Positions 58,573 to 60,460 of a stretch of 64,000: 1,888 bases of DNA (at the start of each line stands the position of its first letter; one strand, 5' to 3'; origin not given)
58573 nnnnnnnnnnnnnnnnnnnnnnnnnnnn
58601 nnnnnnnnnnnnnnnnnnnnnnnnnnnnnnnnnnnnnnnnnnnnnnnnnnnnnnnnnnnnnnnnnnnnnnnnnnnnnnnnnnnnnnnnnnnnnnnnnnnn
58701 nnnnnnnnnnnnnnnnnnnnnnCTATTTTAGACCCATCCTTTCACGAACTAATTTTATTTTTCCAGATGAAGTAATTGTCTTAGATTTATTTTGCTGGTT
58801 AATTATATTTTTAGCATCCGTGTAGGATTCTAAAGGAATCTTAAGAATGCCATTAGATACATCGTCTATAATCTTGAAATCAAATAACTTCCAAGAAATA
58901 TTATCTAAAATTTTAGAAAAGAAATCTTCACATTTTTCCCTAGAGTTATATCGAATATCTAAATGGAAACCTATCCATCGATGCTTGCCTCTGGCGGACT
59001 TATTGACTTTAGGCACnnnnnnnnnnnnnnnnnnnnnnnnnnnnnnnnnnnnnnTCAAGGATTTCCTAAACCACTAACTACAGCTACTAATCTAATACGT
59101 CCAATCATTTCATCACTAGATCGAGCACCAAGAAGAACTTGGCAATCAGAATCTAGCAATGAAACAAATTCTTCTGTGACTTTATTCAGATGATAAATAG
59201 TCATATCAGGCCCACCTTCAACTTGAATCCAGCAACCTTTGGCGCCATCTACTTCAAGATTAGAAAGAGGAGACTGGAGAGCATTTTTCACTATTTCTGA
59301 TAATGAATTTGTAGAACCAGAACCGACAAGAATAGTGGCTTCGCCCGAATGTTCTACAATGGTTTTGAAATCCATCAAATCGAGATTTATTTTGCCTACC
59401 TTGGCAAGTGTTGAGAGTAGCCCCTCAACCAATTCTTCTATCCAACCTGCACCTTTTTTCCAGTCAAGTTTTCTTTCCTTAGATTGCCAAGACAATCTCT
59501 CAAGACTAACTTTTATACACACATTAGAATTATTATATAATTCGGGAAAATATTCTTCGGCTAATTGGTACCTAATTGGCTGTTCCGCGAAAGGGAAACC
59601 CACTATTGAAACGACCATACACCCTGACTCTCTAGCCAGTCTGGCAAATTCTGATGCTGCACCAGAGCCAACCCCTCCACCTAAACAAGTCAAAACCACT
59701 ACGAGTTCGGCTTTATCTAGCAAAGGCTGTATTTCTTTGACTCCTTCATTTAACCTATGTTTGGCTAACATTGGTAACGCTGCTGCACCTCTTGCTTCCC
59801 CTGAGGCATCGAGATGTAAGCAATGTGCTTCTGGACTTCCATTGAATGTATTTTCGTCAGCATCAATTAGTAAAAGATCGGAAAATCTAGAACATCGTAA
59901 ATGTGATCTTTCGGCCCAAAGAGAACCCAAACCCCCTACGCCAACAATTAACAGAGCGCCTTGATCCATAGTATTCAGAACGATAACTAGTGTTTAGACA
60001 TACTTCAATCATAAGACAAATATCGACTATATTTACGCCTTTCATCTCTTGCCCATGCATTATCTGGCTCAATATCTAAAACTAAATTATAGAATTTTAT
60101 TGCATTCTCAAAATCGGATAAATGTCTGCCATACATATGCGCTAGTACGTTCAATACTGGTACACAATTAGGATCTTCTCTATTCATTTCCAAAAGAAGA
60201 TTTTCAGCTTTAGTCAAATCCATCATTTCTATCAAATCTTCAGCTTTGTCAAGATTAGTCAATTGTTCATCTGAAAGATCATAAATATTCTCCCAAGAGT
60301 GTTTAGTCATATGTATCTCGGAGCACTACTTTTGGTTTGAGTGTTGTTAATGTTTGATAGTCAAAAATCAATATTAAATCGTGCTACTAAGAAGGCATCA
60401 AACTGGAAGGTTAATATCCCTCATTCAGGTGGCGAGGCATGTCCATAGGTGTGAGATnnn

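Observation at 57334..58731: Single-ORF fusion of a HemK/Mtq2-type methyltransferase with a BirA-type biotin-protein ligase domain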

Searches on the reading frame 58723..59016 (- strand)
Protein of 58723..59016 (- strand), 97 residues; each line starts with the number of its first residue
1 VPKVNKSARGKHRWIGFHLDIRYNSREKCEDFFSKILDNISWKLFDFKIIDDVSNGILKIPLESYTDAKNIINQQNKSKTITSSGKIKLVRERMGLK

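Call 3: search_protein_families(library=pfam, proteins=[window:58723-59016:-], max_evalue=0.1)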
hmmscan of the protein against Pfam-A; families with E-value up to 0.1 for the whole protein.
window:58723-59016:- (97 aa): 1 family
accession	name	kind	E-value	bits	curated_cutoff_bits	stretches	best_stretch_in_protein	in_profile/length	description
PF19754.4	DUF6241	-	0.095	13.3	27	0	24-81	34-89/90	Family of unknown function (DUF6241)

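Call 70: search_solved_structures(query=A3, max_evalue=1, show_alignments=1)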
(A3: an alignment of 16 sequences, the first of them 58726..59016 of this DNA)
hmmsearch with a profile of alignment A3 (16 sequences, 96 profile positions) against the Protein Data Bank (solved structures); distinct sequences matched with E-value up to 1: 2.
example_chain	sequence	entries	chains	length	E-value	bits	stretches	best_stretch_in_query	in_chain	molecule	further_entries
6fvt_V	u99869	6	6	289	0.34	14.6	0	29-79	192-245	Ubiquitin carboxyl-terminal hydrolase RPN11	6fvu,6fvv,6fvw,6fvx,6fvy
3jck_G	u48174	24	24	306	0.38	14.5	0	29-79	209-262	Ubiquitin carboxyl-terminal hydrolase RPN11 | 26S PROTEASOME REGULATORY SUBUNIT RPN11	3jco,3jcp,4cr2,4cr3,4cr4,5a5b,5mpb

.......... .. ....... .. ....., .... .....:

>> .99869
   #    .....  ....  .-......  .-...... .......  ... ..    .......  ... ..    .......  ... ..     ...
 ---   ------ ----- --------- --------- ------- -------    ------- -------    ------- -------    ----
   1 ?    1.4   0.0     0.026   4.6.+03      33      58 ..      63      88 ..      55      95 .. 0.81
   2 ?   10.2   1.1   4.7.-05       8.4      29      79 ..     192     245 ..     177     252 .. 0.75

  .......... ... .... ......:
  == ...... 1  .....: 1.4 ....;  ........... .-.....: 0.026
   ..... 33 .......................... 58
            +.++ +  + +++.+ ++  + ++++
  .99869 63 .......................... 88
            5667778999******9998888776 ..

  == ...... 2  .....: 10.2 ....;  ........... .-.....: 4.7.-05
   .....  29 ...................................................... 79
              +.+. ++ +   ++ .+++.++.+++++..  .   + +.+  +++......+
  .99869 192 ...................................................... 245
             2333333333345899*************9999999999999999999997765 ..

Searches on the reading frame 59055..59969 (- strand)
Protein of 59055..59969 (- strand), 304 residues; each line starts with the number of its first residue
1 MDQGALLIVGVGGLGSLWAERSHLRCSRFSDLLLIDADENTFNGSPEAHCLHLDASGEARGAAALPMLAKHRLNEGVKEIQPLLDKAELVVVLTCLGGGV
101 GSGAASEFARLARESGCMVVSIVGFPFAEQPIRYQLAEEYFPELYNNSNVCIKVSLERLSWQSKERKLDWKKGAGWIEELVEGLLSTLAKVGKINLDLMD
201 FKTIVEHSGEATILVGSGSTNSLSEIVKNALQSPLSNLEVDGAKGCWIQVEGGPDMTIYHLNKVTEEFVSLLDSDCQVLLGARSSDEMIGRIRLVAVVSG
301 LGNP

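Call 3: search_protein_families(library=pfam, proteins=[window:59055-59969:-], max_evalue=0.1)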
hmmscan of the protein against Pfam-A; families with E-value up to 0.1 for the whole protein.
window:59055-59969:- (304 aa): 2 families
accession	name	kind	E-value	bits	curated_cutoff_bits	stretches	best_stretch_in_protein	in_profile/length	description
PF12327.13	FtsZ_C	-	7.9e-16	58.6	27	1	209-301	1-94/95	FtsZ family, C-terminal domain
PF00091.31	Tubulin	-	1.7e-14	55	33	1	30-157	41-183/190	Tubulin/FtsZ family, GTPase domain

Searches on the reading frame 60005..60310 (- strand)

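Call 3: search_protein_families(library=pfam, proteins=[window:60005-60310:-], max_evalue=0.1)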
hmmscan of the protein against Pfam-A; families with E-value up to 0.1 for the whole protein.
window:60005-60310:- (101 aa): 10 families
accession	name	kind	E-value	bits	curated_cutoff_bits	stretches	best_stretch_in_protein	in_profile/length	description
PF13181.12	TPR_8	-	0.00029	21.2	25.7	1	52-84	3-34/34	Tetratricopeptide repeat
PF14559.12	TPR_19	-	0.00033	21.3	25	0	66-88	6-28/68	Tetratricopeptide repeat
PF00515.34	TPR_1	-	0.0029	17.8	27.8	1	63-84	13-34/34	Tetratricopeptide repeat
PF13428.12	TPR_14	-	0.0045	18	23.5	0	64-88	14-38/44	Tetratricopeptide repeat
PF23914.1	TPR_CcmH_CycH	-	0.005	17.1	42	1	30-84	101-154/158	Cytochrome c-type biogenesis protein H TPR domain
PF13414.12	TPR_11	-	0.019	15.1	26.8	1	66-87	9-30/42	TPR repeat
PF07719.23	TPR_2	-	0.041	14.5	27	0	64-84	14-34/34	Tetratricopeptide repeat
PF13424.12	TPR_12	-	0.049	14.3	30.1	0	53-80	6-32/77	Tetratricopeptide repeat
PF13176.12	TPR_7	-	0.063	13.8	27.9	0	53-83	2-31/36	Tetratricopeptide repeat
PF14853.12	Fis1_TPR_C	-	0.078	13.6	25.3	0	64-85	14-35/53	Fis1 C-terminal tetratricopeptide repeat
